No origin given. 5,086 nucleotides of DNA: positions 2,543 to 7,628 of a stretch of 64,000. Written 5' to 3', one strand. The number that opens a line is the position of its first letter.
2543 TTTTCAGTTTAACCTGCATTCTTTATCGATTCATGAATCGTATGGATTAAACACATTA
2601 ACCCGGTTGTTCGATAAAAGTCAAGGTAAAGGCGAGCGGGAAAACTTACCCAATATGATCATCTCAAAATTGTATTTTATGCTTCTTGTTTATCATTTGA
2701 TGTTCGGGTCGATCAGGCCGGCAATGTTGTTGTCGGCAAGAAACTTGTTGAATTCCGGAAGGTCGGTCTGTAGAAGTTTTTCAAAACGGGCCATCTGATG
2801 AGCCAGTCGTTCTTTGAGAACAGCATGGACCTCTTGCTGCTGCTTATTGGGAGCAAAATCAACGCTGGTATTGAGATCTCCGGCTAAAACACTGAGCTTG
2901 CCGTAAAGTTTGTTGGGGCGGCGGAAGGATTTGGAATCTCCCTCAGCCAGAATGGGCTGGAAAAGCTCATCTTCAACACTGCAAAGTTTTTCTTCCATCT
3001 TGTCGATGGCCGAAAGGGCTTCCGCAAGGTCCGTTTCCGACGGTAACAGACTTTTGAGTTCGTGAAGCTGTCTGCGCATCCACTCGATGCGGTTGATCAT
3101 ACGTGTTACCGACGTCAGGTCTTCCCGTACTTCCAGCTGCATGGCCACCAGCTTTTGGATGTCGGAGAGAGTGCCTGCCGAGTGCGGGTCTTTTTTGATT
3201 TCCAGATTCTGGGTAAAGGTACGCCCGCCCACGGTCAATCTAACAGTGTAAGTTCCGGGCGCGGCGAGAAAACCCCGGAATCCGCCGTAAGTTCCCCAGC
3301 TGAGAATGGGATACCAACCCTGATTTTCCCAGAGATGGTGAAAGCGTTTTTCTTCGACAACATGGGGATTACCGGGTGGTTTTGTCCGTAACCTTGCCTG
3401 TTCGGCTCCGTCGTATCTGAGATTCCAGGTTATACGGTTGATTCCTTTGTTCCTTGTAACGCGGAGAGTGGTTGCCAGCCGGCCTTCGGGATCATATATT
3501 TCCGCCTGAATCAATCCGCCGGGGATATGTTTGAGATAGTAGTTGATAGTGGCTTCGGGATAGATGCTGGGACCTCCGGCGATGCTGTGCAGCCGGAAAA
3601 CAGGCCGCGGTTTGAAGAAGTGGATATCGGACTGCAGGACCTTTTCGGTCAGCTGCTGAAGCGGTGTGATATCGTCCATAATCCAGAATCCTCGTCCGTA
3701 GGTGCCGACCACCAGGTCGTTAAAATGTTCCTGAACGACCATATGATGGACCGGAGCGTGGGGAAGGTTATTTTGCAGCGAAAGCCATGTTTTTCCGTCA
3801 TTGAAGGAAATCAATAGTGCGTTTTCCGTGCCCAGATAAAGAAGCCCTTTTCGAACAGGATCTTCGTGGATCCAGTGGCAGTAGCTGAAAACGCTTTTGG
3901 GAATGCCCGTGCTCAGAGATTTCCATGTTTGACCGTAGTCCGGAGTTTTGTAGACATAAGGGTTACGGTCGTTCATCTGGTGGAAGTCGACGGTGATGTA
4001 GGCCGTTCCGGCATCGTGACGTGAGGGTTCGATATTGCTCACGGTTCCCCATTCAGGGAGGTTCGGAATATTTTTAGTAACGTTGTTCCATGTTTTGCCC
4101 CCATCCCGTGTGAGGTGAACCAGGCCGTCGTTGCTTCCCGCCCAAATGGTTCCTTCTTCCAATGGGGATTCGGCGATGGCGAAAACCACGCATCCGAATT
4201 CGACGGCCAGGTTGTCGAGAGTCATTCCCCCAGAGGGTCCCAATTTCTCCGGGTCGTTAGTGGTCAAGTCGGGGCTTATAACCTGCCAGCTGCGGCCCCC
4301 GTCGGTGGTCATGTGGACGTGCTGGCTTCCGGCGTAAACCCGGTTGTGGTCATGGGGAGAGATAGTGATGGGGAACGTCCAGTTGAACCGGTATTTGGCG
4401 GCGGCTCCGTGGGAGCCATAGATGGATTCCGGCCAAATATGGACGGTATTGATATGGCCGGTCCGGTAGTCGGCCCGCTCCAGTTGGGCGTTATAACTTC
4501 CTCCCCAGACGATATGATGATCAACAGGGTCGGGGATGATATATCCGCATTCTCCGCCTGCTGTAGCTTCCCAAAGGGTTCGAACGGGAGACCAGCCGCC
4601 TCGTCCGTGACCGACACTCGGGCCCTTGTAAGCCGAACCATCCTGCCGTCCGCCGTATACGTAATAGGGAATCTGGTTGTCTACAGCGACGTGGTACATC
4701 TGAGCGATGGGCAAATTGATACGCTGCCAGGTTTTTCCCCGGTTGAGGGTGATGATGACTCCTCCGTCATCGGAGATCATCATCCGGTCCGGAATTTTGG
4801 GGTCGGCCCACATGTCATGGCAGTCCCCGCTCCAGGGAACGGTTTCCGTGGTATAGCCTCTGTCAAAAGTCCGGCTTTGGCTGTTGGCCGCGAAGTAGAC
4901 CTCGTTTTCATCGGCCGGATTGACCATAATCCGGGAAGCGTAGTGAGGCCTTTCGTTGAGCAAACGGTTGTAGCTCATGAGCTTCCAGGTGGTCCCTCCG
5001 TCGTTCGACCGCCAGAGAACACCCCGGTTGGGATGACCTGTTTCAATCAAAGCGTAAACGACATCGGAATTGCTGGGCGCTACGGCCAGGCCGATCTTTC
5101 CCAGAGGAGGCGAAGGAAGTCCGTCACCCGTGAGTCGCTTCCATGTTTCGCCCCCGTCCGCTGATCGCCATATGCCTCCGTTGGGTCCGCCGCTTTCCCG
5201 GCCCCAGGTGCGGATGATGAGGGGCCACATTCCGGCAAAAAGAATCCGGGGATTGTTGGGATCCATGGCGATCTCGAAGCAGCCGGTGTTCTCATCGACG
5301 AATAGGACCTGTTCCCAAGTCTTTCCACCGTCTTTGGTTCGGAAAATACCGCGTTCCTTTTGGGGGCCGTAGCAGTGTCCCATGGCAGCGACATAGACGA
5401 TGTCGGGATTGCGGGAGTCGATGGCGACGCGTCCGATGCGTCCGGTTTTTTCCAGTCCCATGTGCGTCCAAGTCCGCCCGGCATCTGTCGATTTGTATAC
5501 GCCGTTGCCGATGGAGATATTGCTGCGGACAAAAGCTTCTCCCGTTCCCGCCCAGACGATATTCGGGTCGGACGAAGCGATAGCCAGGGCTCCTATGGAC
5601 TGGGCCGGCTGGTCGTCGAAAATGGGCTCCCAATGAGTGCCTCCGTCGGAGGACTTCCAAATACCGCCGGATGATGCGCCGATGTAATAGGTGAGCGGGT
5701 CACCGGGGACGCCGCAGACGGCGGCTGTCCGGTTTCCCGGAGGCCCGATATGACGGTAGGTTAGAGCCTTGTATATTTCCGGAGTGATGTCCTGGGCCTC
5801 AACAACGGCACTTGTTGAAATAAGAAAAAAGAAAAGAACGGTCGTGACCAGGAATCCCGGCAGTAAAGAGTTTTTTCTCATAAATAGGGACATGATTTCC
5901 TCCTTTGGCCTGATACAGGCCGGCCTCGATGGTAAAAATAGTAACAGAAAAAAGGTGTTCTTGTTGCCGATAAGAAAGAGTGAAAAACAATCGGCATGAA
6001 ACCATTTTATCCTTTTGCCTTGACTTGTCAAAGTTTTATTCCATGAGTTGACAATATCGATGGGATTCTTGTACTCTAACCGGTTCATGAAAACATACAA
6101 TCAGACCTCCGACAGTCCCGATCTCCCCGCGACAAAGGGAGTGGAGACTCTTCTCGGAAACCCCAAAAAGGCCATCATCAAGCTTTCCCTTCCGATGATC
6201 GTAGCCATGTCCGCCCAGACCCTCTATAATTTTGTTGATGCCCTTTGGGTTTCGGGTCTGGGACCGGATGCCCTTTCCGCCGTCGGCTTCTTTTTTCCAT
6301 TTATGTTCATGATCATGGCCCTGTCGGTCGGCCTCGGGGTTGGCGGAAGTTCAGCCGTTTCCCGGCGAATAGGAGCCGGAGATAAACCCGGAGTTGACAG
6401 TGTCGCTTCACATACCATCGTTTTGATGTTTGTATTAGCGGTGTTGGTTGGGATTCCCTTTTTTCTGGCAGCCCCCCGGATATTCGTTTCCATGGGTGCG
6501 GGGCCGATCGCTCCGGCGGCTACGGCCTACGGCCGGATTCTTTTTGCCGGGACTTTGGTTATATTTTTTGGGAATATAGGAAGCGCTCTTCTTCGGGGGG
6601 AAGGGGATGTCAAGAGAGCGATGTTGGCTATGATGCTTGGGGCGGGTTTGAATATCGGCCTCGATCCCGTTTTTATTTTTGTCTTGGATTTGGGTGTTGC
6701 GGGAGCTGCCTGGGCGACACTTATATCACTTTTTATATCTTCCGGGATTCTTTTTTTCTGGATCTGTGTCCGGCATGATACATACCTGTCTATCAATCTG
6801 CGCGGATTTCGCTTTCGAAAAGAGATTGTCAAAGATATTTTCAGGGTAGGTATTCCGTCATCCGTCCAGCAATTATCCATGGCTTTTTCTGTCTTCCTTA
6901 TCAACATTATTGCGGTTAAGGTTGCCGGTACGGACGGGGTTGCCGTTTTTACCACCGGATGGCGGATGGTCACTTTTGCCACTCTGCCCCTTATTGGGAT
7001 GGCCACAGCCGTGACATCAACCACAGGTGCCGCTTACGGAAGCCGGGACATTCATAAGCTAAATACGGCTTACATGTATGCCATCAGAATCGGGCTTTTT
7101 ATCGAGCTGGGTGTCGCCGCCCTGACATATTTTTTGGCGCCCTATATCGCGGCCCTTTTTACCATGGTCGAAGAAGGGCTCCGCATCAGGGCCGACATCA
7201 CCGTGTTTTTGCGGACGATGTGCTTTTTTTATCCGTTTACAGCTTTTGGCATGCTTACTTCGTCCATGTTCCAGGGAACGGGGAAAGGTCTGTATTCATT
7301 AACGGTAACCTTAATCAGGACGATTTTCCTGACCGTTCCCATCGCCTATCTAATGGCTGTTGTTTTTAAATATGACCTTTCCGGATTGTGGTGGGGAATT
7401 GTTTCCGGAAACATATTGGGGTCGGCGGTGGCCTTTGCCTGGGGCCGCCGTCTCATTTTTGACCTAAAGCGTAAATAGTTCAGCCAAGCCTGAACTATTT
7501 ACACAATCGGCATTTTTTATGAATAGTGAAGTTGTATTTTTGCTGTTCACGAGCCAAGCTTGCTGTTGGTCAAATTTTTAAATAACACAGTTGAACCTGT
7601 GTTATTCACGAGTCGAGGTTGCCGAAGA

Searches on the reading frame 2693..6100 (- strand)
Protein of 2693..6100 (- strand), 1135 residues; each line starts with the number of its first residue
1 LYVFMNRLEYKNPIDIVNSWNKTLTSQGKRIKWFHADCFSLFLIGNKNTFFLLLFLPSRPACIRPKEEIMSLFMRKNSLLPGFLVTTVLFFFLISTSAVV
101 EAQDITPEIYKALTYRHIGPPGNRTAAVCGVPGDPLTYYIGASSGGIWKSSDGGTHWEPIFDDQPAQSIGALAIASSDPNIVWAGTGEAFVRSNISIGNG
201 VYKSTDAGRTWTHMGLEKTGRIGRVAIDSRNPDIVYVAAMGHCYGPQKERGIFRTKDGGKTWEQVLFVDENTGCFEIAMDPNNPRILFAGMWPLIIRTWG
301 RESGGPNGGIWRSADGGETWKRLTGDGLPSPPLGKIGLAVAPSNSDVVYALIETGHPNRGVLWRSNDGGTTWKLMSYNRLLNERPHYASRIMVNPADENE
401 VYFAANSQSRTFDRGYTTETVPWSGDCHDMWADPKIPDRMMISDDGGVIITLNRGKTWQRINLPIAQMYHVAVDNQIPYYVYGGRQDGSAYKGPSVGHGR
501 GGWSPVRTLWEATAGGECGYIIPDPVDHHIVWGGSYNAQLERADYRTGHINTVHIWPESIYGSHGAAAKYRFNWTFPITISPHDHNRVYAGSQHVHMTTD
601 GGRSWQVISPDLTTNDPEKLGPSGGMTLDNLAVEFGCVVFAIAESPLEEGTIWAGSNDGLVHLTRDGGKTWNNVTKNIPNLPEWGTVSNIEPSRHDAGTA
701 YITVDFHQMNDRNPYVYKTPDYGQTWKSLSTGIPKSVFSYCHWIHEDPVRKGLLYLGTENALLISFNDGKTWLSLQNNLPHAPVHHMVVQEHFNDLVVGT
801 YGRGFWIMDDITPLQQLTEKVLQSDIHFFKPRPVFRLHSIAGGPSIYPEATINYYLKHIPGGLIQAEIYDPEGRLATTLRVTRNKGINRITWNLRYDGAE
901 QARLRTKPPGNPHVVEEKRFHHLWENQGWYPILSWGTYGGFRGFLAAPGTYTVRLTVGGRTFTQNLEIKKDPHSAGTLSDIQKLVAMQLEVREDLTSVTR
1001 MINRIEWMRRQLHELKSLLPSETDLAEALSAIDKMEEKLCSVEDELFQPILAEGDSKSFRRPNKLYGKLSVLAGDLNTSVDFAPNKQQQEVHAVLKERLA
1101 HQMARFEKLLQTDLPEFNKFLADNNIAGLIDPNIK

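Call 72: search_protein_families(library=pfam, proteins=[window:2693-6100:-], max_evalue=0.00001)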
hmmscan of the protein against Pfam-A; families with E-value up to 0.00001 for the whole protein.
window:2693-6100:- (1135 aa): 4 families
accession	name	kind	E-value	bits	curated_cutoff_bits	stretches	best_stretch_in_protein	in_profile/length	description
PF15902.12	Sortilin-Vps10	-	8.5e-29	101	33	2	147-265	3-112/446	Sortilin, neurotensin receptor 3,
PF02012.26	BNR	-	4.3e-12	44.5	27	0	311-322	1-12/12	BNR/Asp-box repeat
PF13088.12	BNR_2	-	2.7e-07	30.7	31.4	0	203-373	86-249/277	BNR repeat-like domain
PF24316.1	Tli3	-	4.1e-06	27.6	27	0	170-215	53-100/129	T6SS Tli3 immunity protein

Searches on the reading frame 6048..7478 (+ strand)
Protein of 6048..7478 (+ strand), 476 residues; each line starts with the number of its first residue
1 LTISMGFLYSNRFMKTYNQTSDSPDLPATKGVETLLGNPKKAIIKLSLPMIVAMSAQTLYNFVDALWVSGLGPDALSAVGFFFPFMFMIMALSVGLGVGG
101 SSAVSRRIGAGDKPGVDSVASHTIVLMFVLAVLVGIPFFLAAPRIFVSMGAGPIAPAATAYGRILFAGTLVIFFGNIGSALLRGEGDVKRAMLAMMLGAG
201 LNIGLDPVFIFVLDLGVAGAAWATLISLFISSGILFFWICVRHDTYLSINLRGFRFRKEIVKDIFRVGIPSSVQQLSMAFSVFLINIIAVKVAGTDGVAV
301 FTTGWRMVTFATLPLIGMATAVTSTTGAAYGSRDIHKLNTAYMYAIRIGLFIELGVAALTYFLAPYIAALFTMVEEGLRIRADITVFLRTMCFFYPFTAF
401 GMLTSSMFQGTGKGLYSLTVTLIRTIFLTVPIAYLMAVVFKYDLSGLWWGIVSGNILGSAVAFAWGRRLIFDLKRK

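Call 72: search_protein_families(library=pfam, proteins=[window:6048-7478:+], max_evalue=0.00001)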
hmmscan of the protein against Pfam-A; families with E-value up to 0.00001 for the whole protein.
window:6048-7478:+ (476 aa): 1 family
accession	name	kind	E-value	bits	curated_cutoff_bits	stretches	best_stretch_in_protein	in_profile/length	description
PF01554.23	MatE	-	2.1e-53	180.8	24.9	2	49-208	1-161/161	MatE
